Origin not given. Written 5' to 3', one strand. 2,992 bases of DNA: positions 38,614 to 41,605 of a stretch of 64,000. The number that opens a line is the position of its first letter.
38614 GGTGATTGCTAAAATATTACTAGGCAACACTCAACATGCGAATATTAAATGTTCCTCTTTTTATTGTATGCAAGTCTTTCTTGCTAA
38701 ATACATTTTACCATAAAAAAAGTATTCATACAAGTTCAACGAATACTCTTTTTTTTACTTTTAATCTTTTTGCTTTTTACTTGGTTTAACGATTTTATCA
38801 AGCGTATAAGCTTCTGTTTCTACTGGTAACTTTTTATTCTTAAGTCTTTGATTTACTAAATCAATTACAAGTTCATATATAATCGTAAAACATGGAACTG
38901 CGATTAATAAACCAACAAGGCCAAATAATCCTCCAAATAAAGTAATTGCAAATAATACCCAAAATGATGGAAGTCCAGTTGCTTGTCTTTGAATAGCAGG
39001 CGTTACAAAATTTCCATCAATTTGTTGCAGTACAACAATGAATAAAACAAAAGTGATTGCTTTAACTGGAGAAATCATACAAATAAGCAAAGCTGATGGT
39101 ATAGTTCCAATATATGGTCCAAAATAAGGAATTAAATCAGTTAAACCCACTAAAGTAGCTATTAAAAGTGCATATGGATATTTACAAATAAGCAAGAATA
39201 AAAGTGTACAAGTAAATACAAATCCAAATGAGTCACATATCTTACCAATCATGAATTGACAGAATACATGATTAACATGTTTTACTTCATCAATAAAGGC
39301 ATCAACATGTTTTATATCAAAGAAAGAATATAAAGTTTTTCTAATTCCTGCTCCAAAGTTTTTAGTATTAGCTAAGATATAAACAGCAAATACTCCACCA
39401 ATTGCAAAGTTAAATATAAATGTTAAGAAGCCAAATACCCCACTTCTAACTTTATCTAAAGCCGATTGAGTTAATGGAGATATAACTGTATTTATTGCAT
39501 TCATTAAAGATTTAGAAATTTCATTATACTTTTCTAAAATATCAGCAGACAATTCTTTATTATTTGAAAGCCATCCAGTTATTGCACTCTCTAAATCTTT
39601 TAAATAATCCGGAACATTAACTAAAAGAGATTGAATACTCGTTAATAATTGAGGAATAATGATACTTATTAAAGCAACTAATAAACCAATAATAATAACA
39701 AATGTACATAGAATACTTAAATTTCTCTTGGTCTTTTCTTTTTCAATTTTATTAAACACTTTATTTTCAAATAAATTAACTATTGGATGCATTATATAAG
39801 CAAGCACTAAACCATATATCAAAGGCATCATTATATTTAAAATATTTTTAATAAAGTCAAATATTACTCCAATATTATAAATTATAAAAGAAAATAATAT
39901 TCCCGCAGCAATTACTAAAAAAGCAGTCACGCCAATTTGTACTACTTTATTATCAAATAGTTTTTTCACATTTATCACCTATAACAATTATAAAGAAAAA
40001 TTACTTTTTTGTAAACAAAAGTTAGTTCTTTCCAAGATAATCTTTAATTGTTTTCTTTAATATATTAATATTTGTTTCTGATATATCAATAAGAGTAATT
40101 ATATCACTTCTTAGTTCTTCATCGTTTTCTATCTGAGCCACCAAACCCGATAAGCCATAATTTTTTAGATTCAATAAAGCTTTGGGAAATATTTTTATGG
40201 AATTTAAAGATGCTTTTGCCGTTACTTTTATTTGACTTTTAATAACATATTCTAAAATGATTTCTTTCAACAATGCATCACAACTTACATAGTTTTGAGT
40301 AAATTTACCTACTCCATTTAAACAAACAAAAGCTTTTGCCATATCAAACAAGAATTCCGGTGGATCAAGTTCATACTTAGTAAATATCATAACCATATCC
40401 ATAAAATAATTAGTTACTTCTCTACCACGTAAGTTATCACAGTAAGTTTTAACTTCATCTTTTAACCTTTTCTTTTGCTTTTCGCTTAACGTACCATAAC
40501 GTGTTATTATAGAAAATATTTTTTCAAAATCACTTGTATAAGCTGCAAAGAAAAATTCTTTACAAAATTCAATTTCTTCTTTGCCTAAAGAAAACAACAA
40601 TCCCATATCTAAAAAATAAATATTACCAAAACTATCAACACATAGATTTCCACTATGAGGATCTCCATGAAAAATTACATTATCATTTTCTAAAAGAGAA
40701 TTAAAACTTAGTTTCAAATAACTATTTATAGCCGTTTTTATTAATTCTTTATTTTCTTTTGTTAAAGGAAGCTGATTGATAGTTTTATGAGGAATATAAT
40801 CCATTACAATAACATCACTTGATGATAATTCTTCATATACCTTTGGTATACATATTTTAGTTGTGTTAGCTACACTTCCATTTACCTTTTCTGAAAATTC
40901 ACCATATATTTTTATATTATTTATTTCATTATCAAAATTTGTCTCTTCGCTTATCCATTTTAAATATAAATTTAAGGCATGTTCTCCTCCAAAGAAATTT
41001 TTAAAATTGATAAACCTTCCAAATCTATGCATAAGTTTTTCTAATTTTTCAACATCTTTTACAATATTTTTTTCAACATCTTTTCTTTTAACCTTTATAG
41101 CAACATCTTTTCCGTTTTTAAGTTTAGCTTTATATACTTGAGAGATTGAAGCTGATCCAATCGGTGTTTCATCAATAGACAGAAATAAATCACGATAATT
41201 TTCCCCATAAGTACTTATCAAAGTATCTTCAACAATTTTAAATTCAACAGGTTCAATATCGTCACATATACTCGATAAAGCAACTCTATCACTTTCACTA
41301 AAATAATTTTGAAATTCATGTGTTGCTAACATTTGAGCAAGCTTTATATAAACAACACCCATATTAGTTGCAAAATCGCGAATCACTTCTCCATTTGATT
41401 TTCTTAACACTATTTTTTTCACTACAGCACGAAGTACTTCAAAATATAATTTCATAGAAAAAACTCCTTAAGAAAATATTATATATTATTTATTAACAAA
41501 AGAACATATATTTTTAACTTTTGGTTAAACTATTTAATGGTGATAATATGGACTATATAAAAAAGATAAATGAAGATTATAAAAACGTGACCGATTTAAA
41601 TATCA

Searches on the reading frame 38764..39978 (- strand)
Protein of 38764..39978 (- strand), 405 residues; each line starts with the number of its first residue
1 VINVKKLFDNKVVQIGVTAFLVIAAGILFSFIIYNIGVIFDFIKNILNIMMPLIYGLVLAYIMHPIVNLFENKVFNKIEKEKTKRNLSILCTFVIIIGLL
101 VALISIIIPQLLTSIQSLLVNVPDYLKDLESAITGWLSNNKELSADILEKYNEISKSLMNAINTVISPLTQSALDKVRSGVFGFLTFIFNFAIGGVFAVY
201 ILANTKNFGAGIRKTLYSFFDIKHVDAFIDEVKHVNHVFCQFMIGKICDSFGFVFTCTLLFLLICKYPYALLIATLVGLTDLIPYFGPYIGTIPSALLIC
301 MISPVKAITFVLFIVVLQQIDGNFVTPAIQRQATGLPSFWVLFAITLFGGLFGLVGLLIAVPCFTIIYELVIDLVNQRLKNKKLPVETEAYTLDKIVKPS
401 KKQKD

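Call 41: search_protein_families(library=pfam, proteins=[window:38764-39978:-], max_evalue=0.001)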
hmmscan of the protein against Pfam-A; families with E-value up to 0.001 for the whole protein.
window:38764-39978:- (405 aa): 1 family
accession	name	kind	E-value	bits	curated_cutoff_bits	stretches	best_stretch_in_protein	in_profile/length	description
PF01594.21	AI-2E_transport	-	9.1e-53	180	34.3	1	28-372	3-324/327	AI-2E family transporter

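Call 49: find_homologous_proteins(query=window:38764-39978:-, max_evalue=1e-60)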
Query window:38764-39978:- (405 aa): 441 proteins with E <= 1e-60 among 8000 candidates; the best 120 are listed.
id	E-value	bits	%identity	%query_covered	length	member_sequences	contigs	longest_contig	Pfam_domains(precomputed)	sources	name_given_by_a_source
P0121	8.3e-247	837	98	99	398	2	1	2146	PF01594.23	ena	-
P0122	3.8e-237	805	93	99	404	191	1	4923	PF01594.23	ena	-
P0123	3.8e-220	749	85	99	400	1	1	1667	PF01594.23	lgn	-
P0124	5.1e-220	749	86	99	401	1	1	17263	PF01594.23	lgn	-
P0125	1.4e-219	747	85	99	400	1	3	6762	PF01594.23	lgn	-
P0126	1.8e-219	747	85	99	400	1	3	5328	PF01594.23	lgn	-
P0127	5.7e-172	591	68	96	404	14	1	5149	PF01594.23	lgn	-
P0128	2.7e-169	582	67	99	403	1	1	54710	PF01594.23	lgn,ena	-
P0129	1.8e-168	579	67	96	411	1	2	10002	PF01594.23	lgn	-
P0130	4.4e-168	578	67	96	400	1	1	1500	PF01594.23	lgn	-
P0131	5.0e-168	578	67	96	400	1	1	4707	PF01594.23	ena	-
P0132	1.8e-167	576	66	96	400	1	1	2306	PF01594.23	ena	-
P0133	4.3e-166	571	65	99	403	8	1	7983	PF01594.23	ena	-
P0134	9.2e-166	570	67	98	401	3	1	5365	PF01594.23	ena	-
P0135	2.4e-165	569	66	98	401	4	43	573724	PF01594.23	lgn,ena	-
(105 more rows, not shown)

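Call 50: find_encoding_contigs(protein=P0124, flank=10000, max_places=2)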
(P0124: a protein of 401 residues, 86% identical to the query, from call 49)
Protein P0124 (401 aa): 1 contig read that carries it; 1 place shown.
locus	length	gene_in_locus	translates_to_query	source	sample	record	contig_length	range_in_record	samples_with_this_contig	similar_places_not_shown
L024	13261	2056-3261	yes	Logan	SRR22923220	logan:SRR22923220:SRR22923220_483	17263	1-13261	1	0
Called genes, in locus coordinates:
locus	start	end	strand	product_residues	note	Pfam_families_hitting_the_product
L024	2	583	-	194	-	?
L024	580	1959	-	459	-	PF03323:GerA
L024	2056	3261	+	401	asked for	PF01594:AI-2E_transport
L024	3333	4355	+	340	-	PF21016:RlmN_N, PF04055:Radical_SAM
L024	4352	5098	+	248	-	PF00481:PP2C, PF13672:PP2C_2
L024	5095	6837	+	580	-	PF00069:Pkinase, PF07714:PK_Tyr_Ser-Thr, PF03109:ABC1 (weak), PF03793:PASTA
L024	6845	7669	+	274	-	PF16745:RsgA_N, PF03193:RsgA_GTPase, PF01926:MMR_HSR1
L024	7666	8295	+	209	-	PF00834:Ribul_P_3_epim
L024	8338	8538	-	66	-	PF04070:DUF378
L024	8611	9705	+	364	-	-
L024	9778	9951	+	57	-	-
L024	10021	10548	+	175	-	-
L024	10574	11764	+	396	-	PF22694:CtpB_N-like, PF00595:PDZ, PF13180:PDZ_2, PF17820:PDZ_6 (weak), PF03572:Peptidase_S41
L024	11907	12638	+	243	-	PF00072:Response_reg (weak), PF08769:Spo0A_C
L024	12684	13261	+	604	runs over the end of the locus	PF02861:Clp_N, PF13191:AAA_16 (weak), PF23569:NBD_SMAX1, PF05621:TniB (weak), PF00004:AAA, PF17871:AAA_lid_9, PF07724:AAA_2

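Call 51: find_encoding_contigs(protein=P0125, flank=10000, max_places=3)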
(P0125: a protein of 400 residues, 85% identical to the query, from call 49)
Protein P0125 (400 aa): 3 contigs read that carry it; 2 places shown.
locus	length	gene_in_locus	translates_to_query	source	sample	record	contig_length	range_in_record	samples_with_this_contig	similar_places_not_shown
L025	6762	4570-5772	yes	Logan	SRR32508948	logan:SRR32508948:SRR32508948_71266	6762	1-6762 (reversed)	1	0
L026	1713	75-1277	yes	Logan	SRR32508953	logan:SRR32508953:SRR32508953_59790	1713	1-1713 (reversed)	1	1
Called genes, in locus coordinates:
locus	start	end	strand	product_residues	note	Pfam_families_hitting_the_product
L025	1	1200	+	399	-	?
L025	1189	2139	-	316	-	-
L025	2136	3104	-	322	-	PF25198:Spore_GerAC_N, PF05504:Spore_GerAC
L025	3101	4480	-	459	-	PF03323:GerA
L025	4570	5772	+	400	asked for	PF01594:AI-2E_transport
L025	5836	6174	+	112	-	-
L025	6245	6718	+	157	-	-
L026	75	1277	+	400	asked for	PF01594:AI-2E_transport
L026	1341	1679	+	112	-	-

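Call 52: find_encoding_contigs(protein=P0128, flank=10000, max_places=2)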
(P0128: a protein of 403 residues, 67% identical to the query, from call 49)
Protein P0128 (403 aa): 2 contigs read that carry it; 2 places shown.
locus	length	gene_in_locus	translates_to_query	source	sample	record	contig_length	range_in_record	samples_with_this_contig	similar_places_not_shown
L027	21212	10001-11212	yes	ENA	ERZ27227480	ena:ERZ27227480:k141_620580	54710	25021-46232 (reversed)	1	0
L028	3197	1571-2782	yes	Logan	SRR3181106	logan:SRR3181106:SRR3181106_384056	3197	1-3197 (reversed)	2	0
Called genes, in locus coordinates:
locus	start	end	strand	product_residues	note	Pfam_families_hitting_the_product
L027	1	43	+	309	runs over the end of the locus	PF01966:HD (weak)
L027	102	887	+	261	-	-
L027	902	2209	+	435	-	PF02881:SRP54_N, PF13401:AAA_22 (faint), PF00448:SRP54, PF02978:SRP_SPB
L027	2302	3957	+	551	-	PF12810:ALK_LTK_GRD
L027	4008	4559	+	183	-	-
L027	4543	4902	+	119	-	-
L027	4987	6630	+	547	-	PF19789:DUF6273 (weak)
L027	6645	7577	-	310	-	-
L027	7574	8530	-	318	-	PF25198:Spore_GerAC_N, PF05504:Spore_GerAC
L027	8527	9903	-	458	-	PF03323:GerA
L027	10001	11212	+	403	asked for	PF01594:AI-2E_transport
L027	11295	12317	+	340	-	PF21016:RlmN_N, PF04055:Radical_SAM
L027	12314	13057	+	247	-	PF00481:PP2C, PF13672:PP2C_2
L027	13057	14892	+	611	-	PF00069:Pkinase, PF07714:PK_Tyr_Ser-Thr, PF03109:ABC1 (weak), PF03793:PASTA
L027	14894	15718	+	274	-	PF16745:RsgA_N, PF03193:RsgA_GTPase, PF01926:MMR_HSR1 (weak)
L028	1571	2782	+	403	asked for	PF01594:AI-2E_transport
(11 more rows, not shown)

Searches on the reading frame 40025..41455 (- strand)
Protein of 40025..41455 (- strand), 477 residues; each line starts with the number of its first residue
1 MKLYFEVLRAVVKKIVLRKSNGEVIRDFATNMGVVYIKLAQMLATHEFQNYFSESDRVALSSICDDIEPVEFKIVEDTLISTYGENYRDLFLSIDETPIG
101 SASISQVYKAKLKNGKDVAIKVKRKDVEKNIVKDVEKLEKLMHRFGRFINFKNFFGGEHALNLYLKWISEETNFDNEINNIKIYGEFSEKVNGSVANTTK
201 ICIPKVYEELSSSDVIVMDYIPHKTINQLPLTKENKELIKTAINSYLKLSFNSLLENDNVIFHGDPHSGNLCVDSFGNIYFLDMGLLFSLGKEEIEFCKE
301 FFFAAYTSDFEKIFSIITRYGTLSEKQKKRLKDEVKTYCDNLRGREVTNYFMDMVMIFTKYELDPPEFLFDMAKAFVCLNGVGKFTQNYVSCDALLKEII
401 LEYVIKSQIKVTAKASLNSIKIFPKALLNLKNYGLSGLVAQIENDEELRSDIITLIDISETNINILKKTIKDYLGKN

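Call 41: search_protein_families(library=pfam, proteins=[window:40025-41455:-], max_evalue=0.001)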
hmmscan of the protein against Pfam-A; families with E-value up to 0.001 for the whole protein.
window:40025-41455:- (477 aa): 1 family
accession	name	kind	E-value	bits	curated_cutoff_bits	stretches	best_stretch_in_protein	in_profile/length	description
PF03109.22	ABC1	-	1.6e-47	162.2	22.9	1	65-314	4-241/244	ABC1 atypical kinase-like domain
